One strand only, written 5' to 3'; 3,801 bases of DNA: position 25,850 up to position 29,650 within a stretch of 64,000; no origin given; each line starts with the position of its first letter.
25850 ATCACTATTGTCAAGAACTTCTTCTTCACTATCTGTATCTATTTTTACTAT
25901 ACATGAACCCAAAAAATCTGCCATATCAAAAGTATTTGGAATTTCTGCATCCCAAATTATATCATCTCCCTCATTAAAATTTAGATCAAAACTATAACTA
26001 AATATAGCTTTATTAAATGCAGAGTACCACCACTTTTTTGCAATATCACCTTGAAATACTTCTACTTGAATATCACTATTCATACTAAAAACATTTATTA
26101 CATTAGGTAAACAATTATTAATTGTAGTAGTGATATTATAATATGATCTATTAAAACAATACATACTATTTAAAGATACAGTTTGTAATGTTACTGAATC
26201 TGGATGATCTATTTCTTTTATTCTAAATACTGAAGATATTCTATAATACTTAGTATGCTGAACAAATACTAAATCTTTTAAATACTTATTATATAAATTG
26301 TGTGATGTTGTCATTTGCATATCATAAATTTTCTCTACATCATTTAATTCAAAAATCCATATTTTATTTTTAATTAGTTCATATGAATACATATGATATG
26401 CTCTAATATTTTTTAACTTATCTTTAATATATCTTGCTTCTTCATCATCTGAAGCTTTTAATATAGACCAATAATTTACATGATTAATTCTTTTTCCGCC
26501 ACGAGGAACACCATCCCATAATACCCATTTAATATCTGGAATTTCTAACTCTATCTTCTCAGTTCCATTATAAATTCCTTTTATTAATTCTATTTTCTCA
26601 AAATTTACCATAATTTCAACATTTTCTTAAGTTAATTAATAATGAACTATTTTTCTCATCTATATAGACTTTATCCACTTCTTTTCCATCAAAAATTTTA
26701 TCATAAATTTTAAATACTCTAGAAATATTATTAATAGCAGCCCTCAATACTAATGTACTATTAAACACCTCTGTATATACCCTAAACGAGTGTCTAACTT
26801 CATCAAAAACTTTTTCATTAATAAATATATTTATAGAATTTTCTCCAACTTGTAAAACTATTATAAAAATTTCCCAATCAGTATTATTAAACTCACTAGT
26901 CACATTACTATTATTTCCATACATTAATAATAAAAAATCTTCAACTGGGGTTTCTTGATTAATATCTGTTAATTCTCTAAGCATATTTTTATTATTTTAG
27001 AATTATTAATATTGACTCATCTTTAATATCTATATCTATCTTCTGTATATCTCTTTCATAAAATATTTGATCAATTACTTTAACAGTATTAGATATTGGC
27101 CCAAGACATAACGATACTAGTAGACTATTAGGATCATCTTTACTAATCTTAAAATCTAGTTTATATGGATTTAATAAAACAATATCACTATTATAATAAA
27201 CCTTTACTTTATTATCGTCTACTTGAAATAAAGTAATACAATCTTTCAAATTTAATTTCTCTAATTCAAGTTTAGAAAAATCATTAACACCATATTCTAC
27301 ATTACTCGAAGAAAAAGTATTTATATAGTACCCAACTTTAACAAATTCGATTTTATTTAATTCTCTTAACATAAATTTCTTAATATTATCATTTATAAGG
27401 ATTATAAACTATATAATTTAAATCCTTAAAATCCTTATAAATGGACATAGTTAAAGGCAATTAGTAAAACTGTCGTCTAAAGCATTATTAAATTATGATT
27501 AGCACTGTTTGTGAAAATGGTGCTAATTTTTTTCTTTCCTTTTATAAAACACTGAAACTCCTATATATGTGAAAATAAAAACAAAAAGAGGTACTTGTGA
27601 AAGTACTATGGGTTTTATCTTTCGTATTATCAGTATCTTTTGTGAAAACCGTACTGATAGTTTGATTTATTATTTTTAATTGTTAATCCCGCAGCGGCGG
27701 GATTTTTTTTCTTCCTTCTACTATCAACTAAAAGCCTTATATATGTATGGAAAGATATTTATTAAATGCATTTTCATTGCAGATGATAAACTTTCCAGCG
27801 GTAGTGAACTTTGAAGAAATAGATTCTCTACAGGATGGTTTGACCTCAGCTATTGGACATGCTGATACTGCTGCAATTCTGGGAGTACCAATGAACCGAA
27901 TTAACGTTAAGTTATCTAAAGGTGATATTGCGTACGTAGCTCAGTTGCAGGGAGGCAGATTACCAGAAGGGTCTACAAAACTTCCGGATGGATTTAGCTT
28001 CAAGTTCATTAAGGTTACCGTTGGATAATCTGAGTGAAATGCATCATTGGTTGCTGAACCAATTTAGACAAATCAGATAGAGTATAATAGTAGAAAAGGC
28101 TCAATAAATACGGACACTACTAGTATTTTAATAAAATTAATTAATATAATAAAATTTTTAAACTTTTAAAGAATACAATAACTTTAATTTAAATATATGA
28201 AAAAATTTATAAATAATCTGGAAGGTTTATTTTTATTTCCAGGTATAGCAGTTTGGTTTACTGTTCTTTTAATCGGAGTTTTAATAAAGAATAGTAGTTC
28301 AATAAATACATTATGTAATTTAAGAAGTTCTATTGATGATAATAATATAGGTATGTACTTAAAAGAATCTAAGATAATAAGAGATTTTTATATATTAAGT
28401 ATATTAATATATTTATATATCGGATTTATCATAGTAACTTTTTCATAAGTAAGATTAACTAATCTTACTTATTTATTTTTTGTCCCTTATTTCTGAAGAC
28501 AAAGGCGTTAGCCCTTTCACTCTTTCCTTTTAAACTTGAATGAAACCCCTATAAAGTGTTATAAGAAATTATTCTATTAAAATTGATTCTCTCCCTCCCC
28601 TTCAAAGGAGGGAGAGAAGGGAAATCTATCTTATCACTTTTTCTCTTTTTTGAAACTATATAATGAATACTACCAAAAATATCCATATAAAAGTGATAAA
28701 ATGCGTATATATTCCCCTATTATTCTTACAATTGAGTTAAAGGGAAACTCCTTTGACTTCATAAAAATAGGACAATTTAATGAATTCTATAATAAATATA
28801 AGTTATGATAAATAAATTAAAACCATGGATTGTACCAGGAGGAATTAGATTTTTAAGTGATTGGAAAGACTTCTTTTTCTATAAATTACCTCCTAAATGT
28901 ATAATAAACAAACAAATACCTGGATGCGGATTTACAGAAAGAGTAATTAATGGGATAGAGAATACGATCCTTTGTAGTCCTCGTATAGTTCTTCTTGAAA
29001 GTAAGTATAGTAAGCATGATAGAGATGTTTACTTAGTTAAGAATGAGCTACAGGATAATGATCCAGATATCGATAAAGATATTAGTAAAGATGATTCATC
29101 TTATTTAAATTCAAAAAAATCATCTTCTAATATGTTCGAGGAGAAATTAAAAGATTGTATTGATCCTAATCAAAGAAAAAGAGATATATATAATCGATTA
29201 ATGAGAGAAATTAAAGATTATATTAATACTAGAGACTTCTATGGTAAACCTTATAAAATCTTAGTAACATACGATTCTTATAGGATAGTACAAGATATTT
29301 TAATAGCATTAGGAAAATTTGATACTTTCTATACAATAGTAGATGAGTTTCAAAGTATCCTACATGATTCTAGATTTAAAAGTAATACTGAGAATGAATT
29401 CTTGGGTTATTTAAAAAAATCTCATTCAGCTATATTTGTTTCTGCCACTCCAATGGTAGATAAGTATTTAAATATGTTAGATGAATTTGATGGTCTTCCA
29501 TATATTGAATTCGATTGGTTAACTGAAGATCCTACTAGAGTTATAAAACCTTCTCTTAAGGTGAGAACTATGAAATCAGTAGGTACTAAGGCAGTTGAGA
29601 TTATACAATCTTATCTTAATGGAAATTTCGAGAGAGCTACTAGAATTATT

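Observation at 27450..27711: ORF-less hairpin array with conserved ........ loops just upstream of the Acr-like gene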

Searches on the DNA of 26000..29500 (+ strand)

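Call 8: search_dna_similar(query=window:26000-29500:+, collection=phages, mode=distant, max_rows=30)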
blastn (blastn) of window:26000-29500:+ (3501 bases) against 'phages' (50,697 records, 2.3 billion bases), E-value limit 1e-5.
No match.

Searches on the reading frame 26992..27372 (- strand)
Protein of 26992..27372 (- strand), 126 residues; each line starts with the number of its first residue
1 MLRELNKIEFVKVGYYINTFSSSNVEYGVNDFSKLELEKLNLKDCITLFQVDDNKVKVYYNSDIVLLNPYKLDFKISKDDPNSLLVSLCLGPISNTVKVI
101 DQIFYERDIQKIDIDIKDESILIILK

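Call 13: search_protein_families(library=pfam, proteins=[window:26992-27372:-], max_evalue=0.01)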
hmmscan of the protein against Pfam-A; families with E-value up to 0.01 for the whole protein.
window:26992-27372:- (126 aa): 0 families

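Call 14: search_protein_families(library=phrogs, proteins=[window:26992-27372:-], max_evalue=0.001)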
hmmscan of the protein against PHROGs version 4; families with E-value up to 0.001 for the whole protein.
window:26992-27372:- (126 aa): 0 families

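Call 16: find_related_loci(query=window:26992-27372:-, collection=viral_contigs, flank=3000)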
Query window:26992-27372:- (126 aa) in viral_contigs; peptide patterns used: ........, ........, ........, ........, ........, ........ (x = any residue, [..] = any of these).
29 stretches matched a pattern; 1 encode a relative of the query (tblastn E <= 1e-3); 1 distinct loci.
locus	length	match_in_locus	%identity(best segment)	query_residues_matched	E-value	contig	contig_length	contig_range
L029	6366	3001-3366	89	1-120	2e-67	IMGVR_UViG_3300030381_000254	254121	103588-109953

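Call 61: find_homologous_proteins(query=window:26992-27372:-, max_evalue=0.001)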
Query window:26992-27372:- (126 aa): 23 proteins with E <= 0.001 among 41 candidates.
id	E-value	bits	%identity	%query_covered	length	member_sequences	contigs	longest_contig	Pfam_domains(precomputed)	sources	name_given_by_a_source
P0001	2.8e-72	258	100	100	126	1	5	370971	-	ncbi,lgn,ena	-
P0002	2.6e-64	233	91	100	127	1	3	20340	-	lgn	-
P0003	4.7e-64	232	91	100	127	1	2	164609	-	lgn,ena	-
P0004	6.9e-64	231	90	100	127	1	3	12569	-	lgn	-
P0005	9.8e-64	231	90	100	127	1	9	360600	-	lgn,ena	-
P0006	1.6e-63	230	90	100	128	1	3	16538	-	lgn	-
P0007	2.8e-63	229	90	100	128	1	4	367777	-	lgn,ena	-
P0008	2.8e-63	229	90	100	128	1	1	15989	-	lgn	-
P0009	3.1e-63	229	88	100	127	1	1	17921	-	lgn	-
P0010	3.7e-63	229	89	100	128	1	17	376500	-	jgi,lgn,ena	-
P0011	4.2e-63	229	89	100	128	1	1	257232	-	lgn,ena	-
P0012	4.8e-63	229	89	100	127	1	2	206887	-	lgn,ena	-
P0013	7.4e-63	228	88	100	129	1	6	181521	-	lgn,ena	-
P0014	7.8e-63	228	89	100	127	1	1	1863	-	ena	-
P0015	5.7e-62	225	88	100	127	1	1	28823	-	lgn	-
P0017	8.2e-57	208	81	99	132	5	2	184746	-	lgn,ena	-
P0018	6.6e-56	205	83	100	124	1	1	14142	-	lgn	-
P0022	1.7e-54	201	80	100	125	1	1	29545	-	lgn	-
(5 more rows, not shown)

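Call 62: find_encoding_contigs(protein=P0003, flank=3000, max_places=2)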
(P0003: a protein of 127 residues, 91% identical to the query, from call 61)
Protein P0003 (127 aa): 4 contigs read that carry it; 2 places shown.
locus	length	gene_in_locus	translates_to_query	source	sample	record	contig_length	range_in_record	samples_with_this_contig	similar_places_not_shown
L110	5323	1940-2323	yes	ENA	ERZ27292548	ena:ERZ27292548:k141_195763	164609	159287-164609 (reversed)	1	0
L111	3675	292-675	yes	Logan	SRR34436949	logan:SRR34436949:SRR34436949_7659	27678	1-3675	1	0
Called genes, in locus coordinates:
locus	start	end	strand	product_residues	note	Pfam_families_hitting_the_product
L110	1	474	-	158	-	?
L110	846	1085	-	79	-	-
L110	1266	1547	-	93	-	PF08960:STIV_B116-like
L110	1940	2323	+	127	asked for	-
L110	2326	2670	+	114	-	-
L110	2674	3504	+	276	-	-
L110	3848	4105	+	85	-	PF00166:Cpn10 (weak)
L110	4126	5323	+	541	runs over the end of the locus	PF00118:Cpn60_TCP1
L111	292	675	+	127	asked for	-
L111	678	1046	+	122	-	-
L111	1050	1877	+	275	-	-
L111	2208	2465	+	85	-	PF00166:Cpn10 (weak)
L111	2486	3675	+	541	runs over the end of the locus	PF00118:Cpn60_TCP1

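Call 63: find_encoding_contigs(protein=P0005, flank=3000, max_places=3)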
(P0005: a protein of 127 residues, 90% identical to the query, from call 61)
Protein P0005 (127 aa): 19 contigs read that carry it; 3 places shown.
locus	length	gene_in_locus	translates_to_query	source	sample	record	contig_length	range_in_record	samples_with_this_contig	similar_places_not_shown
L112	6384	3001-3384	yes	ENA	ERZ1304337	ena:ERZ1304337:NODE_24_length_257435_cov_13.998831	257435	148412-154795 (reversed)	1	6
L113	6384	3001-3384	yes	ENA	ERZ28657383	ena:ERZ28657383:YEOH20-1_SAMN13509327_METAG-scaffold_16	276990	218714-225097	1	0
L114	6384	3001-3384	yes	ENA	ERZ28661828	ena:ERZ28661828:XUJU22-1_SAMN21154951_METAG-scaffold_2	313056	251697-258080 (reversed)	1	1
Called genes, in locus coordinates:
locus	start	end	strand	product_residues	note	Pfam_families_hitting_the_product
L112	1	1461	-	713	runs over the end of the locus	-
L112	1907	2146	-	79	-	-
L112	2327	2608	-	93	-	PF08960:STIV_B116-like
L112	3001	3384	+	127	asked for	-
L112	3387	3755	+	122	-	-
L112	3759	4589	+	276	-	-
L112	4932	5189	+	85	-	PF00166:Cpn10 (weak)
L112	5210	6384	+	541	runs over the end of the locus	PF00118:Cpn60_TCP1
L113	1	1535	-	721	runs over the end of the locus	-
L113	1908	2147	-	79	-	-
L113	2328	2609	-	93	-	PF08960:STIV_B116-like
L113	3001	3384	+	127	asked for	-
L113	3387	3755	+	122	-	-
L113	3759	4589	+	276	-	-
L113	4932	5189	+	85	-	PF00166:Cpn10 (weak)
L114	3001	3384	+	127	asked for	-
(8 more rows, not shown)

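Call 64: find_encoding_contigs(protein=P0007, flank=3000, max_places=2)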
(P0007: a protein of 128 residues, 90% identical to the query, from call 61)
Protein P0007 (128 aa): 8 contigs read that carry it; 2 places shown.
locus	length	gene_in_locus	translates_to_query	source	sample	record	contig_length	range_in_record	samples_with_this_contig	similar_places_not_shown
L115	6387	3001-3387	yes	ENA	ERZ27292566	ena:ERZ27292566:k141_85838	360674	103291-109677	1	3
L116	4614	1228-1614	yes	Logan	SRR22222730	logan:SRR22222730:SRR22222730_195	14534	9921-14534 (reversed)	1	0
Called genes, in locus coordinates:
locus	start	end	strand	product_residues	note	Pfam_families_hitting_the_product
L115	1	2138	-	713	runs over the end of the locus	-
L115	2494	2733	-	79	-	-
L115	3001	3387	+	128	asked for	-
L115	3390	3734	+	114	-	-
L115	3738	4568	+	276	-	-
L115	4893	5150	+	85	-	PF00166:Cpn10 (weak)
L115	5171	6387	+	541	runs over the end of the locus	PF00118:Cpn60_TCP1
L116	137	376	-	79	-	-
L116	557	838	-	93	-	PF08960:STIV_B116-like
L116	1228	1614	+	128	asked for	-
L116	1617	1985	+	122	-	-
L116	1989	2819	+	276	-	-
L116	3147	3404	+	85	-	PF00166:Cpn10 (weak)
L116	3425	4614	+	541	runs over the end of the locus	PF00118:Cpn60_TCP1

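Call 65: find_encoding_contigs(protein=P0010, flank=3000, max_places=4)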
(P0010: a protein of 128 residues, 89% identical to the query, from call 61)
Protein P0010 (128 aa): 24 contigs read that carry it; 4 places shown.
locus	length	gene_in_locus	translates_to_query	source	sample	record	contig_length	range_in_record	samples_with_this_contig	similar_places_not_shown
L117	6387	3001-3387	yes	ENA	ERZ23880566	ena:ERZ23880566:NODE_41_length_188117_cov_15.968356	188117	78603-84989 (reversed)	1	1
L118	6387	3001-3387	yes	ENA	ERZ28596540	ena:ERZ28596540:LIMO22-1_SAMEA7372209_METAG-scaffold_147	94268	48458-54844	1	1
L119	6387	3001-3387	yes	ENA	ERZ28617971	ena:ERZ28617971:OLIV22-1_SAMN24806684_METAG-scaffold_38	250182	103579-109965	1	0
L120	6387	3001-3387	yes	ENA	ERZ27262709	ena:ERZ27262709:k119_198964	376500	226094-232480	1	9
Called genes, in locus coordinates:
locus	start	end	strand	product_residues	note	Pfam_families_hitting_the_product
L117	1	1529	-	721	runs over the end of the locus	-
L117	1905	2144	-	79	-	-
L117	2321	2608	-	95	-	PF08960:STIV_B116-like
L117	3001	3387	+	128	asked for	-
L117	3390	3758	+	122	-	-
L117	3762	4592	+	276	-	-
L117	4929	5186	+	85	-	PF00166:Cpn10 (weak)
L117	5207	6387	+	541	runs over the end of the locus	PF00118:Cpn60_TCP1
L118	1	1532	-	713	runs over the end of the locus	-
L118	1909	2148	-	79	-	-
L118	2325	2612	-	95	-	PF08960:STIV_B116-like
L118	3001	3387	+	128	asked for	-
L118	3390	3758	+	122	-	-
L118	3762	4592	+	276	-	-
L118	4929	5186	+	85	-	PF00166:Cpn10 (weak)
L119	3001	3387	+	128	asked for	-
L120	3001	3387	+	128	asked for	-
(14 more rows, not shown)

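Call 68: find_encoding_contigs(protein=P0017, flank=3000, max_places=2)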
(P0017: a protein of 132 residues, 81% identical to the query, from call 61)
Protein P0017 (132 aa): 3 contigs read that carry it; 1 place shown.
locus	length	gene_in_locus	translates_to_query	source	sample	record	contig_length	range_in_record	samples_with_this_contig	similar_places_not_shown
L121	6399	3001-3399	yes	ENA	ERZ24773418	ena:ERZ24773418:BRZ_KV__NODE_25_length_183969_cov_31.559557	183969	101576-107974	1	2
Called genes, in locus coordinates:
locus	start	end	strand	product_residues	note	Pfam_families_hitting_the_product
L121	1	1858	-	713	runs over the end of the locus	-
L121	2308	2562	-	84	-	-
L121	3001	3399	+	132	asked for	-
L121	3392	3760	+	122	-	-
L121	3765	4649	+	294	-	-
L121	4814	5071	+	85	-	PF00166:Cpn10 (weak)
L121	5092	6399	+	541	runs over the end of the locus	PF00118:Cpn60_TCP1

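Call 69: find_encoding_contigs(protein=P0018, flank=3000, max_places=2)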
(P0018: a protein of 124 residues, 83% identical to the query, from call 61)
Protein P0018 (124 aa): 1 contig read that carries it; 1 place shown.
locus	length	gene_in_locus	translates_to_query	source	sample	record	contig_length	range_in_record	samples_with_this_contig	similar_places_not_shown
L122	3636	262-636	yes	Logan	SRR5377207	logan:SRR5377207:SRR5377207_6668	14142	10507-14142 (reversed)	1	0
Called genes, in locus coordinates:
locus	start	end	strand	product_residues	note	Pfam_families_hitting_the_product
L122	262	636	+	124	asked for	-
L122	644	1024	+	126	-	-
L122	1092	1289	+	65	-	-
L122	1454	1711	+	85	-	PF00166:Cpn10 (weak)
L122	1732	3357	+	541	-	PF00118:Cpn60_TCP1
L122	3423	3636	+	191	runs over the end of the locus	-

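Call 70: find_encoding_contigs(protein=P0022, flank=3000, max_places=2)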
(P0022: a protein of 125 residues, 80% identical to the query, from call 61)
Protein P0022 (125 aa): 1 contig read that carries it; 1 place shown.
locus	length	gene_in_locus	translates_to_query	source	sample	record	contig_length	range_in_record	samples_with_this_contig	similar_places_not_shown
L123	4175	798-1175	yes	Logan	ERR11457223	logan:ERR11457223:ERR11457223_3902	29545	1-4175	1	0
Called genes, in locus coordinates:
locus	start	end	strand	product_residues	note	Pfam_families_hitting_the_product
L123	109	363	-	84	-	-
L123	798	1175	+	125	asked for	-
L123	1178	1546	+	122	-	-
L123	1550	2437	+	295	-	-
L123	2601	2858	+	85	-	PF00166:Cpn10 (weak)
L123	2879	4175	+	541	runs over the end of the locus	PF00118:Cpn60_TCP1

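Call 71: find_encoding_contigs(protein=P0013, flank=3000, max_places=3)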
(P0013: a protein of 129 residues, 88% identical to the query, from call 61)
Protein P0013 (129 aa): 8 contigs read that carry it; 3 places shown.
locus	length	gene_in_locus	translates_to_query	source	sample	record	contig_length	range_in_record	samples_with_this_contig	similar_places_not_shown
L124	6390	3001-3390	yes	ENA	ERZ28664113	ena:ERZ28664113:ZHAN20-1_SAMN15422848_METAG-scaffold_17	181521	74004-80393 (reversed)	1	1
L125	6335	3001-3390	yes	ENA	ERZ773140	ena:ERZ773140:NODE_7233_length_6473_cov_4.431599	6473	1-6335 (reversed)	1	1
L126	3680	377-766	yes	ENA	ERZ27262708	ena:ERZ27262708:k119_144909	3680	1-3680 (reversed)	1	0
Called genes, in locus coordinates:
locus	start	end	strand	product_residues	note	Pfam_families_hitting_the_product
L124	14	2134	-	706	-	-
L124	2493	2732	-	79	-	-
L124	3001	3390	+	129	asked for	-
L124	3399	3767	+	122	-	-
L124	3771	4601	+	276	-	-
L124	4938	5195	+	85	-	PF00166:Cpn10 (weak)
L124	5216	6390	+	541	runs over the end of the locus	PF00118:Cpn60_TCP1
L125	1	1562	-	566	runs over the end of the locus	?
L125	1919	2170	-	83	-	-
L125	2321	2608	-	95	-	PF08960:STIV_B116-like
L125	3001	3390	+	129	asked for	-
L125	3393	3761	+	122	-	-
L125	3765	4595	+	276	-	-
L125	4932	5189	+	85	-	PF00166:Cpn10 (weak)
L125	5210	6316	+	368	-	PF00118:Cpn60_TCP1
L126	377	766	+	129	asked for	-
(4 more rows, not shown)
